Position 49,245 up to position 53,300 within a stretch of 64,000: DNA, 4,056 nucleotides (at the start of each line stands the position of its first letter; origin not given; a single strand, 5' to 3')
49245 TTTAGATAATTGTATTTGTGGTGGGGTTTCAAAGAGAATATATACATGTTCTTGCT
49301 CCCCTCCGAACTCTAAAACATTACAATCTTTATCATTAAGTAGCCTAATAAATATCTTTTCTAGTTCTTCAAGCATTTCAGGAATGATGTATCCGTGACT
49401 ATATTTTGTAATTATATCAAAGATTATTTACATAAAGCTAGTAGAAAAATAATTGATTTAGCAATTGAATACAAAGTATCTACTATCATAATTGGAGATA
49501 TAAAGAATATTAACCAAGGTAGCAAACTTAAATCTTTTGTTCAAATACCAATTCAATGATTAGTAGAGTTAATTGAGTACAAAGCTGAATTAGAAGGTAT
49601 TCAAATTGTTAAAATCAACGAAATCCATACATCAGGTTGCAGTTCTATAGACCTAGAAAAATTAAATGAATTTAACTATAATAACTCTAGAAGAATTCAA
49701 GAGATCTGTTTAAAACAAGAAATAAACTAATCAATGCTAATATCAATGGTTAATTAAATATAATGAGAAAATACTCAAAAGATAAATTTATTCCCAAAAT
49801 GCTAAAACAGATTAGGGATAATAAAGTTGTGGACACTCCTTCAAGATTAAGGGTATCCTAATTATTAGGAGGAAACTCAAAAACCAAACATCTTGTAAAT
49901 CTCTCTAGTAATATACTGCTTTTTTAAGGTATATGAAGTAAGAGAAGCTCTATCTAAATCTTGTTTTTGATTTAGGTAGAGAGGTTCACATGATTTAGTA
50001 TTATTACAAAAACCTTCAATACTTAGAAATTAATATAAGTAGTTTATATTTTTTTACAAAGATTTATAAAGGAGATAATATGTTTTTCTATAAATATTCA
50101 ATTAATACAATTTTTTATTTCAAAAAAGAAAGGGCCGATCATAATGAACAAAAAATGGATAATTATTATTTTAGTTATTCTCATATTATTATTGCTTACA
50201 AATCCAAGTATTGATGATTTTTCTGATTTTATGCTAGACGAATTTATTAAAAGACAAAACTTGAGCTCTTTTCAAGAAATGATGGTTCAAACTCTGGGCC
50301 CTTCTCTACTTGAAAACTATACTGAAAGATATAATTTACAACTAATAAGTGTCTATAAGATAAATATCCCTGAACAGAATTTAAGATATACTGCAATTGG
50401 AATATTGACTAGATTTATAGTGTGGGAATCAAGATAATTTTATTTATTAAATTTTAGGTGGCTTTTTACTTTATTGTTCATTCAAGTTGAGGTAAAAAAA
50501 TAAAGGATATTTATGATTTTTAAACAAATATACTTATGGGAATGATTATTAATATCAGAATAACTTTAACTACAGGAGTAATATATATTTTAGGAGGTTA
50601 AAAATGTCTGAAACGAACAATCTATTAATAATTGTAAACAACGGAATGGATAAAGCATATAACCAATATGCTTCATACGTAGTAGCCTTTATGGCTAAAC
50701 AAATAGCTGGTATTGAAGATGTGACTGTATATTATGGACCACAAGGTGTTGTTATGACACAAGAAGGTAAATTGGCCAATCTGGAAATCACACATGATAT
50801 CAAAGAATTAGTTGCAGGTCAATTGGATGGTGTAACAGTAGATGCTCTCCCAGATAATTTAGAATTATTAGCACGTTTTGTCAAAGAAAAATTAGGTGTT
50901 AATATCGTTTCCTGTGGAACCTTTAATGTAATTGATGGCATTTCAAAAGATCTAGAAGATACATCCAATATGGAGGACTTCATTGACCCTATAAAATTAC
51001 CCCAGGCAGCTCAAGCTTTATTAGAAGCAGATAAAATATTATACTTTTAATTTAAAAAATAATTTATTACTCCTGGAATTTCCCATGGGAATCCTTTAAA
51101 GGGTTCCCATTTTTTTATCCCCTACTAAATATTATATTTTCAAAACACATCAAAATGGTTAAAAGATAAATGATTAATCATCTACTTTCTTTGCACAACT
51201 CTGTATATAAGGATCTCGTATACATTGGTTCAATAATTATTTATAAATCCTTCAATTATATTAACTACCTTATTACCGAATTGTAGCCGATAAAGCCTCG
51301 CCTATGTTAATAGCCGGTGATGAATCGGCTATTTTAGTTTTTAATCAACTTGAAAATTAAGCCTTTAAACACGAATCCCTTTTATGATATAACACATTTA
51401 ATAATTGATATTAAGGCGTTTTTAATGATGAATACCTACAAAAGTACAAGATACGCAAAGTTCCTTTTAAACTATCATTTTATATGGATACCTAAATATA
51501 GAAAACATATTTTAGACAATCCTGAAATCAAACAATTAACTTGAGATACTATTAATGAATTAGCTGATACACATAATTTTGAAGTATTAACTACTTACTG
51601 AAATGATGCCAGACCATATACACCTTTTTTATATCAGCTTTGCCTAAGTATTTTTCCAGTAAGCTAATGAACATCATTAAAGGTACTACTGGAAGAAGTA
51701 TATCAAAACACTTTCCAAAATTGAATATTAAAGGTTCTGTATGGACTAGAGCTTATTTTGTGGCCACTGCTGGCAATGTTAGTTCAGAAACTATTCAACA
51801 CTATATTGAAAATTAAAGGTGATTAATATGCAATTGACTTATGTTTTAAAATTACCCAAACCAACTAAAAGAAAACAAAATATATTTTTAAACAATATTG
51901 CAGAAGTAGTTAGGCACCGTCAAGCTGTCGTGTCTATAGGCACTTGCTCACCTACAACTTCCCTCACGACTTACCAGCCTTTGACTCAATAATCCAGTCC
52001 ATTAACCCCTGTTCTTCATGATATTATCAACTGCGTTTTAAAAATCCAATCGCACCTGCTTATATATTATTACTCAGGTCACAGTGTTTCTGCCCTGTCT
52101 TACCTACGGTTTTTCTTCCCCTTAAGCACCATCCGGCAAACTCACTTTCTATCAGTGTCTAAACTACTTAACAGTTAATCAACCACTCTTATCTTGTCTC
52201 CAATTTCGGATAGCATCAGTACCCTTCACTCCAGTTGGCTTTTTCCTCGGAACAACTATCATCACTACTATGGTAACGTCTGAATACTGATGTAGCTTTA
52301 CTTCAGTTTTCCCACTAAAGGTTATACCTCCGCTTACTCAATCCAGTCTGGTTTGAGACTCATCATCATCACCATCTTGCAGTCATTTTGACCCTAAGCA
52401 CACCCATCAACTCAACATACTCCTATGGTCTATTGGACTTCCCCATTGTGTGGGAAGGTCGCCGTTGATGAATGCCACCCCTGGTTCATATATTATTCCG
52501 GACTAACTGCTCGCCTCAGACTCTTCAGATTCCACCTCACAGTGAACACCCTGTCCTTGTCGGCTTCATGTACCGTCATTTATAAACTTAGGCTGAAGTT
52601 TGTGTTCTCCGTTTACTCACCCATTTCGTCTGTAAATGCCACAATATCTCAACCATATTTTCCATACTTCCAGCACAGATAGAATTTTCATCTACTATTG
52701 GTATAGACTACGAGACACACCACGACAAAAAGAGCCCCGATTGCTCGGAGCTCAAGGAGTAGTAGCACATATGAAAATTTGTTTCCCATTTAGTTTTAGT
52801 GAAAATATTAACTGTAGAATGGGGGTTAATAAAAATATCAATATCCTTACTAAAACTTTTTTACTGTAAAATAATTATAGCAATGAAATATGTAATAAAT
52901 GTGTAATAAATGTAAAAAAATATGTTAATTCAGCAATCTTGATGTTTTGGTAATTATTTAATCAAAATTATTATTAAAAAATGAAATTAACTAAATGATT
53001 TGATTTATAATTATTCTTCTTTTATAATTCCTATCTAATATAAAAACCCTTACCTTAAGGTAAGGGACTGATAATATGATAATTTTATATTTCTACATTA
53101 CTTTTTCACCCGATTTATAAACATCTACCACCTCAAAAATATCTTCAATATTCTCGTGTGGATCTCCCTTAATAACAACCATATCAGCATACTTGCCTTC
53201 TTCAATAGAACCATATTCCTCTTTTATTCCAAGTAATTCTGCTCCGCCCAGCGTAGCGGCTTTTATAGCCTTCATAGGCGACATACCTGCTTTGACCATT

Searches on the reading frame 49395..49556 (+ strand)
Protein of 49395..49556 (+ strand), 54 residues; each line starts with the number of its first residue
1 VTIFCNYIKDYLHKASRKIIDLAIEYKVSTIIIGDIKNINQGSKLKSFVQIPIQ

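Call 66: search_protein_families(library=pfam, proteins=[window:49395-49556:+], max_evalue=0.01)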
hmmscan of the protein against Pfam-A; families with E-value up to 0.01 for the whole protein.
seq(54 aa): 1 family
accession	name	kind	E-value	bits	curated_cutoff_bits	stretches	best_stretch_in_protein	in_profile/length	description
PF01385.25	OrfB_IS605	-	0.0013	19.4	30.5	1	7-39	87-119/120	Probable transposase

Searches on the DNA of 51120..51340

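Call 63: search_rna_families(source=window, start=51120, end=51340, threshold=evalue, max_evalue=10, show_alignments=1)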
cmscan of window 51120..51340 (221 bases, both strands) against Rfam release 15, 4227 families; matches with E-value up to 10: 6.
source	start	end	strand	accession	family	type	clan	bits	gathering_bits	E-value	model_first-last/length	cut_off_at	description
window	51256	51337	+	RF02891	AgrB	Gene; antisense;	-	21.1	40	0.16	1-84/84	no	ArsR-gov region gene B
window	51206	51260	-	RF02408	snoR124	Gene; snRNA; snoRNA; CD-box;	-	19.3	70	1.2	1-77/77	no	Small nucleolar RNA snoR124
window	51127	51200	+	RF02324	TtnuHACA17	Gene; snRNA; snoRNA; HACA-box;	-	18.4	100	3.1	1-118/118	no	Tetrahymena snoRNA TtnuHACA17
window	51158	51185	-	RF01451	S_pombe_snR97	Gene; snRNA; snoRNA; HACA-box;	-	16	100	3.1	101-128/148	no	small nucleolar RNA snR97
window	51233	51311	+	RF01775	RsaOG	Gene; sRNA;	-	13.7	50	9.5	1-147/147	no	RNA S.aureus Orsay G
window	51229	51338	+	RF01446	S_pombe_snR95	Gene; snRNA; snoRNA; HACA-box;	-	10.8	60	7.3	1-222/222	no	small nucleolar RNA snR95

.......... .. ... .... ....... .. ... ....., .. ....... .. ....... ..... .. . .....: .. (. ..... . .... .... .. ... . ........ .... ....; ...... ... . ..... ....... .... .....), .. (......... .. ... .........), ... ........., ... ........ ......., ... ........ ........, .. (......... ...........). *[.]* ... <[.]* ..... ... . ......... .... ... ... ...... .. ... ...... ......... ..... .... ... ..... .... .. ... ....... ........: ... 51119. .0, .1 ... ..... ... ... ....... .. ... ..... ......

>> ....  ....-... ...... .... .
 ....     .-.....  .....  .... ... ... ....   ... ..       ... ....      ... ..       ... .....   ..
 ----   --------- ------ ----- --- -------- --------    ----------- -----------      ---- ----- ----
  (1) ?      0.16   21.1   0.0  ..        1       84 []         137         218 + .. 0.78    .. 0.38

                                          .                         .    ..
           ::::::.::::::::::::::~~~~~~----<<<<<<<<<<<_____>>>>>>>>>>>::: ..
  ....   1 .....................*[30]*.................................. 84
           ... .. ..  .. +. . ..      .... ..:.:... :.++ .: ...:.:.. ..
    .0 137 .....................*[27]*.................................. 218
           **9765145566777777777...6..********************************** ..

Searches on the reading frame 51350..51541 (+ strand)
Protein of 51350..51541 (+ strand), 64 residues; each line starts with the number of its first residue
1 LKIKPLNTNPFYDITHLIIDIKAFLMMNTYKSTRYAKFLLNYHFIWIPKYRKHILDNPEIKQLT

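Call 66: search_protein_families(library=pfam, proteins=[window:51350-51541:+], max_evalue=0.01)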
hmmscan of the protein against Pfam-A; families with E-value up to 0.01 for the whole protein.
seq(64 aa): 1 family
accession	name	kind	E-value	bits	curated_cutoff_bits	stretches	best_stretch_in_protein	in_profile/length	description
PF01797.21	Y1_Tnp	-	0.00019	22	23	1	37-60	2-24/121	Transposase IS200 like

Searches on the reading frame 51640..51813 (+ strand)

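Call 66: search_protein_families(library=pfam, proteins=[window:51640-51813:+], max_evalue=0.01)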
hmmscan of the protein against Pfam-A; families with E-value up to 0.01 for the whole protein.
seq(58 aa): 1 family
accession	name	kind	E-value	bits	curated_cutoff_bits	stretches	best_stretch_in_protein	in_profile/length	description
PF01797.21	Y1_Tnp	-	1.6e-13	51.2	23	1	2-58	61-120/121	Transposase IS200 like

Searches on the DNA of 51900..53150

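Call 8: search_rna_families(source=window, start=51900, end=53150, threshold=evalue, max_evalue=10, show_alignments=2)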
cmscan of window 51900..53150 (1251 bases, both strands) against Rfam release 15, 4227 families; matches with E-value up to 10: 9.
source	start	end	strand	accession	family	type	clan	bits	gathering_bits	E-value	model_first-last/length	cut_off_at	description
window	52368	52546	-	RF02001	group-II-D1D4-3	Intron;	CL00102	32.2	32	0.00019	1-170/170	no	Group II catalytic intron D1-D4-3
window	52780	52873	-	RF02572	babR_5UTR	Cis-reg;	-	25.7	93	0.1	1-134/134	no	Brucella babR 5'UTR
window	52221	52324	-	RF01998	group-II-D1D4-1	Intron;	CL00102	21.2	35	0.31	1-84/84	no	Group II catalytic intron D1-D4-1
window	53046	53107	-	RF02761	sR084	Gene; sRNA;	-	20.7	95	0.38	1-78/78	no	sR084 sRNA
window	53011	53084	-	RF01709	Lacto-rpoB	Cis-reg;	-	19.8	40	5.5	1-58/58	no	Lacto-rpoB RNA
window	52623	52700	-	RF01222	sn2417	Gene; snRNA; snoRNA; CD-box;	-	18.2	80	0.61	1-123/123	no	Small nucleolar RNA sn2417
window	53035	53136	-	RF01771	rnk_leader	Cis-reg; leader;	-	16.9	50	9.4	1-109/109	no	Enterobacteria rnk leader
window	53041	53132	-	RF02453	ncr952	Gene; sRNA;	-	15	100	1.8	1-143/143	no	Bacillus sRNA ncr952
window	52301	52368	-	RF01141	sR18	Gene; snRNA; snoRNA; CD-box;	-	14.3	45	2.5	1-56/56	no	Small nucleolar RNA sR18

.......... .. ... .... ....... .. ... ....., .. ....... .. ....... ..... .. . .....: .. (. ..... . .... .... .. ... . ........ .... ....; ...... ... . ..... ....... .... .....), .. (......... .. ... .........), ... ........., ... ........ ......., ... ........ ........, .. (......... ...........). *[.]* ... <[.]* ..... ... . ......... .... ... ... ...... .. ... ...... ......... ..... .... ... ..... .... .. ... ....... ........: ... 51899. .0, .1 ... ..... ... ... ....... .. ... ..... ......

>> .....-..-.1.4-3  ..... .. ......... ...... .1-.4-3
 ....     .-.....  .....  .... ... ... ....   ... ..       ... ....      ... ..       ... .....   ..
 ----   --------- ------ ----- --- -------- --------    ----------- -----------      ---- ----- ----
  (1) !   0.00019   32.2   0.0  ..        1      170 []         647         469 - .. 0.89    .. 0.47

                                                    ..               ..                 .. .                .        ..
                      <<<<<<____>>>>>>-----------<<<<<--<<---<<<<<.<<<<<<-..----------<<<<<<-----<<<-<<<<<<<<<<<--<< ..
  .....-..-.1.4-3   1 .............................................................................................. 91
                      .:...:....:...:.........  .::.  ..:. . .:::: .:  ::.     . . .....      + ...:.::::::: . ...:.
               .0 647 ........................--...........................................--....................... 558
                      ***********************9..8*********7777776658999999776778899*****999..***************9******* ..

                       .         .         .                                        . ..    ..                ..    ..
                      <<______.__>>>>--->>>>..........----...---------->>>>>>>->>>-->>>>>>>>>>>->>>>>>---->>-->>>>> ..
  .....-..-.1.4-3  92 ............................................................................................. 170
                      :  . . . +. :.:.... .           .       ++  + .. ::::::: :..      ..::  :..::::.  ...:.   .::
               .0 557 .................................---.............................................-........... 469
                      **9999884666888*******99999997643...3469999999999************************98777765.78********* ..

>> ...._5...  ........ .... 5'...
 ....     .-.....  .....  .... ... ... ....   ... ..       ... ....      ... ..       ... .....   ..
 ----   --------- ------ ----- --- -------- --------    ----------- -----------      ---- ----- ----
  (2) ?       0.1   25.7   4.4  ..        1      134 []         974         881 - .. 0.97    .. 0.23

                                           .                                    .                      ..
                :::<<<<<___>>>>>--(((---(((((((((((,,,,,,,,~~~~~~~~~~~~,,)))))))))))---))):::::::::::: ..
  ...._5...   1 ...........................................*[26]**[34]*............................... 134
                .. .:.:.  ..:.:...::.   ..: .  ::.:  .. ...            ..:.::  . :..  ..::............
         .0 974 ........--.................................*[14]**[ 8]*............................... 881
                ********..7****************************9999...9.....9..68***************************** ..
